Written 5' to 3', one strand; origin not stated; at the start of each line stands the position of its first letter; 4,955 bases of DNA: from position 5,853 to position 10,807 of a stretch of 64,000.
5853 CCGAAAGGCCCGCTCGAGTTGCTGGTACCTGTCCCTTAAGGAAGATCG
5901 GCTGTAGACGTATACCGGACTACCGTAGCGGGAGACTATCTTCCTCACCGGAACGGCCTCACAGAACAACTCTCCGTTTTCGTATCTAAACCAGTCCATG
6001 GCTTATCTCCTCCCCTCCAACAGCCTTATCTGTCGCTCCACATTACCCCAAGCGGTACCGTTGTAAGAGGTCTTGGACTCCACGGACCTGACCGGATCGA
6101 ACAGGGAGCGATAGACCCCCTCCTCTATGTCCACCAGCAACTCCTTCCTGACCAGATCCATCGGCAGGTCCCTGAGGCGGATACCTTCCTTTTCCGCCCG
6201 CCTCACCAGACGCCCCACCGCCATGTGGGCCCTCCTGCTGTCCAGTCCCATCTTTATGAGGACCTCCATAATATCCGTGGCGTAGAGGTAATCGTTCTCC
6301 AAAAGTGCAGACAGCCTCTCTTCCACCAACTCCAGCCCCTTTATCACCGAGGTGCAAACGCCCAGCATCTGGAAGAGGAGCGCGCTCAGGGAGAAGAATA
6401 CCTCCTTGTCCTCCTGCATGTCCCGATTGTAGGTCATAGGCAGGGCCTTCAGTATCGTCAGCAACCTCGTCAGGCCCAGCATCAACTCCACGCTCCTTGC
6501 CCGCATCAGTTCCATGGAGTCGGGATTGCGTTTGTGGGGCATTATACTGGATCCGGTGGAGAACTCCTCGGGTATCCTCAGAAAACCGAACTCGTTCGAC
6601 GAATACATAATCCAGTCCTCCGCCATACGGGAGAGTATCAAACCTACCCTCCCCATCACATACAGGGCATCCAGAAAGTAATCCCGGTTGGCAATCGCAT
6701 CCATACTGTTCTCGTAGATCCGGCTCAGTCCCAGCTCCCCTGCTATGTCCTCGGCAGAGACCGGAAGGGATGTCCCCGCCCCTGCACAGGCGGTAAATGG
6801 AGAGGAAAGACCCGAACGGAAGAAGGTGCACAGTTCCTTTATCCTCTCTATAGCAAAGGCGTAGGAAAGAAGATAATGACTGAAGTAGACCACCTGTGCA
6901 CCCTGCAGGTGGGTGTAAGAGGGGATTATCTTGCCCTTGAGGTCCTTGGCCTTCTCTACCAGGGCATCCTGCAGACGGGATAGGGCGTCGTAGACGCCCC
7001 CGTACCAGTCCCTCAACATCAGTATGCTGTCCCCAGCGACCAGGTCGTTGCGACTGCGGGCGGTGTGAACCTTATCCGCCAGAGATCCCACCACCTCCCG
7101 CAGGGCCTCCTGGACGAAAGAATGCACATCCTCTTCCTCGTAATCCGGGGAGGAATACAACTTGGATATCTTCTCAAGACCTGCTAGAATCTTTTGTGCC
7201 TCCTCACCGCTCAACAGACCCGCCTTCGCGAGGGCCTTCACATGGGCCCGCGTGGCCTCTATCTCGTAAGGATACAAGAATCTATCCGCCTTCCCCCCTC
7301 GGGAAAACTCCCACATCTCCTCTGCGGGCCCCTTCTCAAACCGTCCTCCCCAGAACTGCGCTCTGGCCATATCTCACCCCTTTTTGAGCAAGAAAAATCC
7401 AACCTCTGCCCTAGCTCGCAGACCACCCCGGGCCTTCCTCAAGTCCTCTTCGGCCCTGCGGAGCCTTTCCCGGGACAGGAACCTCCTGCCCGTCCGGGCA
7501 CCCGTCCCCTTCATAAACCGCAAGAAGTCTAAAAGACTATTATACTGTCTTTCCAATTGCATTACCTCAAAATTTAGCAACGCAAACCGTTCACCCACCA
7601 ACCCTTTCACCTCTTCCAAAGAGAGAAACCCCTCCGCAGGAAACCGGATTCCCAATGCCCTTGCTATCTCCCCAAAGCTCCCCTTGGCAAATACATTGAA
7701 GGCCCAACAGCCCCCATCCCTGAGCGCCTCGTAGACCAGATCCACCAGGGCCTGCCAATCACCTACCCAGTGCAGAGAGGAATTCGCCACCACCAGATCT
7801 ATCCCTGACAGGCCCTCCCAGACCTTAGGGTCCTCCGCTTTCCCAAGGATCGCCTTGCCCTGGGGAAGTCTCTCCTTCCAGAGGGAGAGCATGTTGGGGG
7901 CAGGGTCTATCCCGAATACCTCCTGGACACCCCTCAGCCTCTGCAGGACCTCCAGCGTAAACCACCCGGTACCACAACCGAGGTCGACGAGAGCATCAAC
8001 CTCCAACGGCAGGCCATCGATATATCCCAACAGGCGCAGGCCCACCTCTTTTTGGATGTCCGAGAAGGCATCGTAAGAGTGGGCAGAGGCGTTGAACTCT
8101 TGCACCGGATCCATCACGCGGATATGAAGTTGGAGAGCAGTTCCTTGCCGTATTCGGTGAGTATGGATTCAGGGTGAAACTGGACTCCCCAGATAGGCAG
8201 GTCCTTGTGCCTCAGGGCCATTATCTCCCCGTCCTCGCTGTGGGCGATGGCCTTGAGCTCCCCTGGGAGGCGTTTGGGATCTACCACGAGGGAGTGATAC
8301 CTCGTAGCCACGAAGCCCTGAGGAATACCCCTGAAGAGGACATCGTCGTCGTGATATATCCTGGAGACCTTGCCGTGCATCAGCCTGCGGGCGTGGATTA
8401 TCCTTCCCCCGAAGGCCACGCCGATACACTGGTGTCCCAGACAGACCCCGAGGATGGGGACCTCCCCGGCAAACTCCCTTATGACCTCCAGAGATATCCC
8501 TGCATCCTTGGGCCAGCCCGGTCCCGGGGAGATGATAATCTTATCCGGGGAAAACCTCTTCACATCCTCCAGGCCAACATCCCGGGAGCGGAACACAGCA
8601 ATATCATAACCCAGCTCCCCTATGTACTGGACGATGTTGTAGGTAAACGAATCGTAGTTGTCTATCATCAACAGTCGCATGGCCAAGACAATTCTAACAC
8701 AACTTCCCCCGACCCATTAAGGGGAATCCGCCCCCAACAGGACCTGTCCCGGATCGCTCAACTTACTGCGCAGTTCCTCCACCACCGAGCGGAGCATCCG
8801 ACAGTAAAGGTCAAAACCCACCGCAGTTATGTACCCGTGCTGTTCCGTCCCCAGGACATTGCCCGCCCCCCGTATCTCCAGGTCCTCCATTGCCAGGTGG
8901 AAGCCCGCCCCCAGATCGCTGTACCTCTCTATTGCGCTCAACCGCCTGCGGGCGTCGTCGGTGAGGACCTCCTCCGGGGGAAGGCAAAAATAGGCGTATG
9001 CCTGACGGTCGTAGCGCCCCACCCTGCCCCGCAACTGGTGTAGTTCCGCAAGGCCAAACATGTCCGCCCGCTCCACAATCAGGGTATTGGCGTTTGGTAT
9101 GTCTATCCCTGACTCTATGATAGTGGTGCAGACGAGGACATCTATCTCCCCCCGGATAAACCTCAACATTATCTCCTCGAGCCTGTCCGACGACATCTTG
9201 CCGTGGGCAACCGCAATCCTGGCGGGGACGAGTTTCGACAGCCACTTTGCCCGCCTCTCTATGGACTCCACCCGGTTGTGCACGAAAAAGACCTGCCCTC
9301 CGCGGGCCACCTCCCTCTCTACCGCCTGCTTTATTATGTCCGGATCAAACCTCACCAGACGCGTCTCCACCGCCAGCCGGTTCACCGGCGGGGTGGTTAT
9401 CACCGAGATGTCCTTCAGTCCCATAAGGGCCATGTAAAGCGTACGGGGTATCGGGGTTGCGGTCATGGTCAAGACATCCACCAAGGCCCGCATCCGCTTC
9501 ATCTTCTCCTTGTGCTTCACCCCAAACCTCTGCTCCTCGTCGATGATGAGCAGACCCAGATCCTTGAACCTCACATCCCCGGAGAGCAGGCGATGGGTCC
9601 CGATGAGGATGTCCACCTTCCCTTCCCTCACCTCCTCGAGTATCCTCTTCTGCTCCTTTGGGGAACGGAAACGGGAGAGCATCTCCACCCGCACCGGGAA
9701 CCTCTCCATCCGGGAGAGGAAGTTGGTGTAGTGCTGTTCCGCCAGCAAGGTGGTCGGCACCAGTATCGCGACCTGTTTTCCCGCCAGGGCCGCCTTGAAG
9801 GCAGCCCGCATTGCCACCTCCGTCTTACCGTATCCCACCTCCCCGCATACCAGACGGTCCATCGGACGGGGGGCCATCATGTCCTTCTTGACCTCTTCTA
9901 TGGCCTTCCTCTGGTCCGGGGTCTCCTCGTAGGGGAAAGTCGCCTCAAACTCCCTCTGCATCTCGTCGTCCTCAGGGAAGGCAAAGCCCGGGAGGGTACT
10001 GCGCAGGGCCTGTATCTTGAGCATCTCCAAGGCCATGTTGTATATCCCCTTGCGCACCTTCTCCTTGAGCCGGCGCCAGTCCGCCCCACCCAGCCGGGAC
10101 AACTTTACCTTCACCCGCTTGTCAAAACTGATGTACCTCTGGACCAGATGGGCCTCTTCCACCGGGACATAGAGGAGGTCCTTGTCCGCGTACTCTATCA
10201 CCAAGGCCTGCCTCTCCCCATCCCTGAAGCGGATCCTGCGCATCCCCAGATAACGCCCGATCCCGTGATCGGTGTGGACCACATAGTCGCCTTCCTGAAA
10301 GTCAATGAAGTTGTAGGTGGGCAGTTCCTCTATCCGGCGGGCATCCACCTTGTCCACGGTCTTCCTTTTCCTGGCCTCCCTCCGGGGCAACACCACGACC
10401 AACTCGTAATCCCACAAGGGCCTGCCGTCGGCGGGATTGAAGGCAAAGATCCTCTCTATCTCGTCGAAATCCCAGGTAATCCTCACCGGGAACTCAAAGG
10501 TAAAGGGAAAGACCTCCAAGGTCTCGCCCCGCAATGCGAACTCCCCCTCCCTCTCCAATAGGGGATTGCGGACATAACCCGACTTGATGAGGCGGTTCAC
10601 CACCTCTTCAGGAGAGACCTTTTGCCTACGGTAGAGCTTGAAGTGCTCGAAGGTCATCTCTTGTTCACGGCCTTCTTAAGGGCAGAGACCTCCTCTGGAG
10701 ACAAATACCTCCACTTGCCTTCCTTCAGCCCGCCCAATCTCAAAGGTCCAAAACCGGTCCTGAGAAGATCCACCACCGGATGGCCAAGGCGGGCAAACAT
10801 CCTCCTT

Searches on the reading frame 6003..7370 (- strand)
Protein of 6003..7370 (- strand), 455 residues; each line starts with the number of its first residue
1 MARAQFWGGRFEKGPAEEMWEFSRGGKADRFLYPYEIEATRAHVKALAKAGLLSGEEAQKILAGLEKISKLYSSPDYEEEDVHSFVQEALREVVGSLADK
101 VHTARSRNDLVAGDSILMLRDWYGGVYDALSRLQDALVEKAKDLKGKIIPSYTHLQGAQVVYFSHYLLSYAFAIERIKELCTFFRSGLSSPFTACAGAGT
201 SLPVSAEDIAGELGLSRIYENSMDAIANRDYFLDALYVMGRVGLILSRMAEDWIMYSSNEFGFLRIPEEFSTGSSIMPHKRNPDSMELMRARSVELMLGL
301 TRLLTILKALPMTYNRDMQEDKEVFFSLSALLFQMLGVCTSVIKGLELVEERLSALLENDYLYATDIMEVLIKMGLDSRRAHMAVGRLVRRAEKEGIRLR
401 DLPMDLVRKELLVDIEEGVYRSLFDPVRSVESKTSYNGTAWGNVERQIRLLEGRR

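Call 74: search_protein_families(library=pfam, proteins=[window:6003-7370:-], max_evalue=0.00001)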
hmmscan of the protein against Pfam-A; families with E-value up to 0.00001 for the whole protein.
window:6003-7370:- (455 aa): 2 families
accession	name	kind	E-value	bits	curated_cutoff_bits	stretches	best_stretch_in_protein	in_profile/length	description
PF00206.25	Lyase_1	-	4.1e-50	171.4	27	1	14-295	5-309/312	Lyase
PF14698.11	ASL_C2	-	7.1e-12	46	27.3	1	362-431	2-69/69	Argininosuccinate lyase C-terminal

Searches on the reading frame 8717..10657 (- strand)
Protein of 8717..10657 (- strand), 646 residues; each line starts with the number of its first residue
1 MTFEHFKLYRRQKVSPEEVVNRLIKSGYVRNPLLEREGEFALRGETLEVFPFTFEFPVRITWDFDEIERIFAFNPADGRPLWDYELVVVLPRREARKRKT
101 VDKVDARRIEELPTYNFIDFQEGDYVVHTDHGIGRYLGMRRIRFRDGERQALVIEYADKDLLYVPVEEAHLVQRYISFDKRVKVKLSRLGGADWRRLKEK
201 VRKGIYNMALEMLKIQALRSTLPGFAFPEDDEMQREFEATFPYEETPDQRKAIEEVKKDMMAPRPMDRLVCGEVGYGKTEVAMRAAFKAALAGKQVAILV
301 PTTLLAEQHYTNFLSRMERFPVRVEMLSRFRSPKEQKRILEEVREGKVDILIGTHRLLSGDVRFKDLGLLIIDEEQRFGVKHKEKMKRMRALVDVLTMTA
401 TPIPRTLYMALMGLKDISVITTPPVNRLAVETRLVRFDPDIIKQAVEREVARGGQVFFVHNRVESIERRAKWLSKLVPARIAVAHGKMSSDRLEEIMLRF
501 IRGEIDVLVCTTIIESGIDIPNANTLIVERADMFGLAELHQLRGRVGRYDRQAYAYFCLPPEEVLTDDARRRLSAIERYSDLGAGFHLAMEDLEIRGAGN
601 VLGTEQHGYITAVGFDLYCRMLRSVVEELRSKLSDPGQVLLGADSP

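Call 48: search_protein_families(library=pfam, proteins=[window:8717-10657:-], max_evalue=0.00001)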
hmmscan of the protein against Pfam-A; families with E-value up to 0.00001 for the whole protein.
window:8717-10657:- (646 aa): 5 families
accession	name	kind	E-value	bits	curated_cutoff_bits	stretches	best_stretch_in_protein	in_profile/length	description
PF00270.35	DEAD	-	7.2e-27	94.6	26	1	246-407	1-164/167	DEAD/DEAH box helicase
PF00271.37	Helicase_C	-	5.3e-26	91.5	23.5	1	444-549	8-109/110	Helicase conserved C-terminal domain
PF02559.22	CarD_TRCF_RID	-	1.6e-19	70.2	23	1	120-176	1-57/57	CarD-like/TRCF RID domain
PF17757.6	UvrB_inter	-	3.1e-18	66.1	22.9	1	7-93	2-89/91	UvrB interaction domain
PF04851.21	ResIII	-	4.4e-09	36.9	22.5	1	245-402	4-162/164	Type III restriction enzyme, res subunit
